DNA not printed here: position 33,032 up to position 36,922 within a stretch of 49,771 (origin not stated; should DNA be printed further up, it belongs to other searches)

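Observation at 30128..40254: Three paralogous giant envelope modules in one translationally coupled operon; family unknown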

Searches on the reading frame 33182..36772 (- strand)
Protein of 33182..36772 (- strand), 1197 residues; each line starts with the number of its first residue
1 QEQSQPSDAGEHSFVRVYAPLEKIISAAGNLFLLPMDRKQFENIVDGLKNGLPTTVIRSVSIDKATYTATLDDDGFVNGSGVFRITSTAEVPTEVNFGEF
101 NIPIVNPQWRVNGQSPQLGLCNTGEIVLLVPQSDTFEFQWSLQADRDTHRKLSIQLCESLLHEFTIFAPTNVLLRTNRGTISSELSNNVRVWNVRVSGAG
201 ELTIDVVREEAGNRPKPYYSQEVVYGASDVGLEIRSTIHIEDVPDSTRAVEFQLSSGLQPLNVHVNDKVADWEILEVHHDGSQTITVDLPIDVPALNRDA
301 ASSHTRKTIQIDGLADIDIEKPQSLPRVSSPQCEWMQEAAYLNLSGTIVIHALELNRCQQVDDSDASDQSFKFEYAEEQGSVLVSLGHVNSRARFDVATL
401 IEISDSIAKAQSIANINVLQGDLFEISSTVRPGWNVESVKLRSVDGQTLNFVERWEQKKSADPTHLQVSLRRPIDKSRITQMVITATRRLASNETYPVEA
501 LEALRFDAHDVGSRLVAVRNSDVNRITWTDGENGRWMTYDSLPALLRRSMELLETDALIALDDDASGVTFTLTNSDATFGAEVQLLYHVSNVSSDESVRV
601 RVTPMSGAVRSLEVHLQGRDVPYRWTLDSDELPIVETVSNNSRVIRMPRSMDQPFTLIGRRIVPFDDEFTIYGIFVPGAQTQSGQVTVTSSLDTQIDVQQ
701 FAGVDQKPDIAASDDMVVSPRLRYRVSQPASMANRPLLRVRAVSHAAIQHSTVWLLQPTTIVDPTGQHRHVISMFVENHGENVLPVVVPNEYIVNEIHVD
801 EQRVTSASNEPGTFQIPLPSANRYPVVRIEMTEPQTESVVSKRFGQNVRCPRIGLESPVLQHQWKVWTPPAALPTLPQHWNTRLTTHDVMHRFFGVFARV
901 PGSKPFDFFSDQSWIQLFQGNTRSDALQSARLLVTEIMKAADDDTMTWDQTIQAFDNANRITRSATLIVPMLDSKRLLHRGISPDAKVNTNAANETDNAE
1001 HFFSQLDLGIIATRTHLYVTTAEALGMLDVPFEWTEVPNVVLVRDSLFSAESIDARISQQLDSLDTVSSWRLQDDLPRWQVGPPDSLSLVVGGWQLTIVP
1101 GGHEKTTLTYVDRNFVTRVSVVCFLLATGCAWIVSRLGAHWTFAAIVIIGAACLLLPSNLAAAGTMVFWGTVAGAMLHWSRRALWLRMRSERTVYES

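Call 93: predict_structure(alignment_id=A9)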
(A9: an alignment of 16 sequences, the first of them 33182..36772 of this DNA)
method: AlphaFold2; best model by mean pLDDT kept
length: 1197 residues; sequences in the alignment: 16
mean_pLDDT: 65.7   pTM: 0.40
mean pLDDT of the five models: 65.7, 65.5, 65.0, 63.1, 62.9
residues with pLDDT >= 90: 80; 70-90: 494; 50-70: 316; < 50: 307
segments of 3 or more residues with pLDDT < 50: 1-17, 28-34, 46-57, 295-302, 707-719, 744-748, 838-842, 877-930, 938-1092, 1162-1164, 1187-1197
pLDDT, mean of each block of 10 residues (from residue 1): 37 47 53 49 48 47 89 81 85 82 89 79 78 90 72 85 87 74 78 81 77 67 89 92 77 90 89 89 88 49 72 86 88 83 84 80 65 81 84 82 81 85 83 85 59 74 78 78 87 79 70 73 69 53 61 66 65 72 81 81 78 71 71 54 68 81 75 75 73 62 52 43 56 64 55 77 75 80 83 84 72 80 77 62 61 75 70 50 39 38 32 32 44 50 44 46 37 40 38 40 43 39 42 39 40 46 36 34 42 59 60 56 56 56 58 52 52 56 51 38
secondary structure, 60 per line:
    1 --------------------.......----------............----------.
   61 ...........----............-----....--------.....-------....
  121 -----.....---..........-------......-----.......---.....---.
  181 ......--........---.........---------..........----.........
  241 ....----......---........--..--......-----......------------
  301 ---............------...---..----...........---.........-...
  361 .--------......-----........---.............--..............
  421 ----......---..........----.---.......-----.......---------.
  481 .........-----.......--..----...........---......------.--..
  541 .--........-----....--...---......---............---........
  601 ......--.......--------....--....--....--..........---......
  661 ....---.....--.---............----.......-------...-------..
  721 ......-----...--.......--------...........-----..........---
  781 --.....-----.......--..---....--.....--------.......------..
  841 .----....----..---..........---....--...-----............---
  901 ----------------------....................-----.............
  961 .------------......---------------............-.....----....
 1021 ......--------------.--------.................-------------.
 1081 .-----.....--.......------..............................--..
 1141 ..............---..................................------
elements in order (helices of 4 or more, strands of 3 or more residues): H21-27 H38-49 E60-71 E76-87 E93-96 E105-109 E117-120 E126-130 E134-143 E151-156 E162-168 E172-176 E180-186 E189-196 E200-208 E218-227 E232-244 E249-254 E258-265 E272-277 E283-288 E304-315 E322-324 E334-344 E348-356 E358-361 E370-375 E381-388 E392-404 E407-420 E425-430 E434-443 E452-458 E464-470 E480-489 E495-497 H498-501 E510-520 E524-529 H544-551 E557-560 E569-574 E578-589 E593-606 E609-615 E624-627 E630-633 E636-639 E642-651 E655-664 E668-672 E679-690 E695-701 E709-711 E719-726 E737-743 E752-762 E768-777 E783-787 E793-799 E807-810 E813-817 E826-832 E846-849 E859-868 E872-875 H886-897 H923-942 H948-961 H974-979 H995-1006 E1008-1012 E1017-1021 H1022-1026 H1050-1066 E1087-1091 E1094-1100 E1107-1112 H1113-1136 H1139-1154 H1158-1191

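Call 95: fold_search(model_id=the predicted structure, library=pdb)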
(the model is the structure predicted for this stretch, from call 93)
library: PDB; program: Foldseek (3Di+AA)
matches with E <= 10: 961; with E <= 0.001: 100
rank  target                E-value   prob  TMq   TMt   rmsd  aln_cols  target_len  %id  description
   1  8t2v_A                1.4e-10  1.00  0.11  0.13  30.7       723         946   10  Cryo-EM Structures of Full-length Integrin alphaIIbbeta3 in Native Lipids (released 2023-07-26)
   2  6s7o_E                2.9e-09  1.00  0.12  0.24  20.2       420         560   10  Cryo-EM structure of human oligosaccharyltransferase complex OST-A (released 2019-12-18)
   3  8b6l_O                8.0e-09  1.00  0.12  0.23  24.0       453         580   10  Subtomogram average of the human Sec61-TRAP-OSTA-translocon (released 2022-12-07)
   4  8pn9_E                9.7e-09  1.00  0.12  0.23  38.2       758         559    8  Structure of human oligosaccharyltransferase OST-A complex bound to NGI-1 (released 2024-05-08)
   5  3fcs_A                2.2e-08  1.00  0.11  0.13  31.4       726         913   10  Structure of complete ectodomain of integrin aIIBb3 (released 2009-01-20)
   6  3fcs_C                2.2e-08  1.00  0.11  0.13  31.9       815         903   10  Structure of complete ectodomain of integrin aIIBb3 (released 2009-01-20)
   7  9e8a_A                3.1e-08  1.00  0.12  0.15  30.8       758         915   10  Integrin aIIbb3 bent conformation from human platelet membrane crude preparation (released 2025-10-15)
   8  7nxd_A                5.6e-08  1.00  0.12  0.15  23.2       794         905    9  Cryo-EM structure of human integrin alpha5beta1 in the half-bent conformation (released 2021-08-25)
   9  6avu_A                5.6e-08  1.00  0.12  0.15  20.6       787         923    9  Human alpha-V beta-3 Integrin (open conformation) in complex with the therapeutic antibody LM609 (released 2017-11-01)
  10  6s7t_E                6.5e-08  1.00  0.12  0.30  23.5       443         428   11  Cryo-EM structure of human oligosaccharyltransferase complex OST-B (released 2019-12-18)
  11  6avr_A                6.9e-08  1.00  0.11  0.14  28.1       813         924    9  Human alpha-V beta-3 Integrin (intermediate conformation) in complex with the therapeutic antibody LM609 (released 2017-11-01)
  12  4g1e_A                1.0e-07  1.00  0.11  0.13  33.8       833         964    8  Crystal structure of integrin alpha V beta 3 with coil-coiled tag. (released 2012-12-12)
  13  4g1m_A                1.3e-07  1.00  0.11  0.14  31.4       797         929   10  Re-refinement of alpha V beta 3 structure (released 2012-12-12)
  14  6avq_A                1.5e-07  1.00  0.11  0.13  32.8       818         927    9  The Therapeutic Antibody LM609 Selectively Inhibits Ligand Binding to Human alpha-V beta-3 Integrin via Steric Hindran (released 2017-11-01)
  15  6ezn_A                1.6e-07  1.00  0.13  0.30  19.6       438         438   10  Cryo-EM structure of the yeast oligosaccharyltransferase (OST) complex (released 2018-01-17)
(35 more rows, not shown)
